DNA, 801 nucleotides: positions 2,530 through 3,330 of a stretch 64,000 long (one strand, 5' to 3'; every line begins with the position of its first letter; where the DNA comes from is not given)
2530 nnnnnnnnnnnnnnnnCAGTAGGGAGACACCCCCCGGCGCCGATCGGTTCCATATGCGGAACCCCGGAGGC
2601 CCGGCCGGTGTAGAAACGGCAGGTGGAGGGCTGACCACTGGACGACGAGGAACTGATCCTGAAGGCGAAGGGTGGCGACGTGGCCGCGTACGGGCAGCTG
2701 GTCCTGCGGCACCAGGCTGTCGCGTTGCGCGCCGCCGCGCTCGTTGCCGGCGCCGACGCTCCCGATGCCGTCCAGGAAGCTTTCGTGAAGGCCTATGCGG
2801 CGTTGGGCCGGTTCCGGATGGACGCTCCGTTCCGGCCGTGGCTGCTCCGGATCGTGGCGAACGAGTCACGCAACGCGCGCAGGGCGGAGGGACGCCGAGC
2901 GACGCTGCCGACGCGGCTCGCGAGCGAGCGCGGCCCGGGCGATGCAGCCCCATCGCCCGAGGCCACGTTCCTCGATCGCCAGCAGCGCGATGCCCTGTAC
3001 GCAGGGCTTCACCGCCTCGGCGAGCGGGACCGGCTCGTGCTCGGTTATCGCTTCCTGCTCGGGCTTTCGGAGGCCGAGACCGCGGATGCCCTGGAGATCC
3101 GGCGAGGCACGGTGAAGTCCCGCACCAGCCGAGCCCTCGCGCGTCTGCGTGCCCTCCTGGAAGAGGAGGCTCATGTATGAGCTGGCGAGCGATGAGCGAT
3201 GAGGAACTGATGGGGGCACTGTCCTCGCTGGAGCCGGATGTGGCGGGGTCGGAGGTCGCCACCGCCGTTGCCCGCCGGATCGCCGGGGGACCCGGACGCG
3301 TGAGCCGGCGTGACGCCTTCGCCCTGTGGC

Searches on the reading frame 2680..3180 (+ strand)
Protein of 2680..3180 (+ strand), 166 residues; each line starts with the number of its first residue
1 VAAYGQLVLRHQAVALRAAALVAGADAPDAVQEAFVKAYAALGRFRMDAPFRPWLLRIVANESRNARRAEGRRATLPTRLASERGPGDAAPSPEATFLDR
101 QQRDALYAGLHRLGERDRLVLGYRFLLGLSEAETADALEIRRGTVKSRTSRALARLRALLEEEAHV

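Call 74: search_protein_families(library=pfam, proteins=[window:2680-3180:+], max_evalue=0.0001)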
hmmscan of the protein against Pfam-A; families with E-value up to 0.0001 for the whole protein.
window:2680-3180:+ (166 aa): 3 families
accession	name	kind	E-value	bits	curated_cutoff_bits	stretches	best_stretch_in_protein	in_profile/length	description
PF04542.20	Sigma70_r2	-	5.6e-11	42.5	24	1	21-73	17-71/71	Sigma-70 region 2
PF04545.22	Sigma70_r4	-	3.8e-10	39.6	24.1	1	110-158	2-50/50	Sigma-70, region 4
PF08281.18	Sigma70_r4_2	-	5.5e-10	39.2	25.7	1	104-156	2-54/54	Sigma-70, region 4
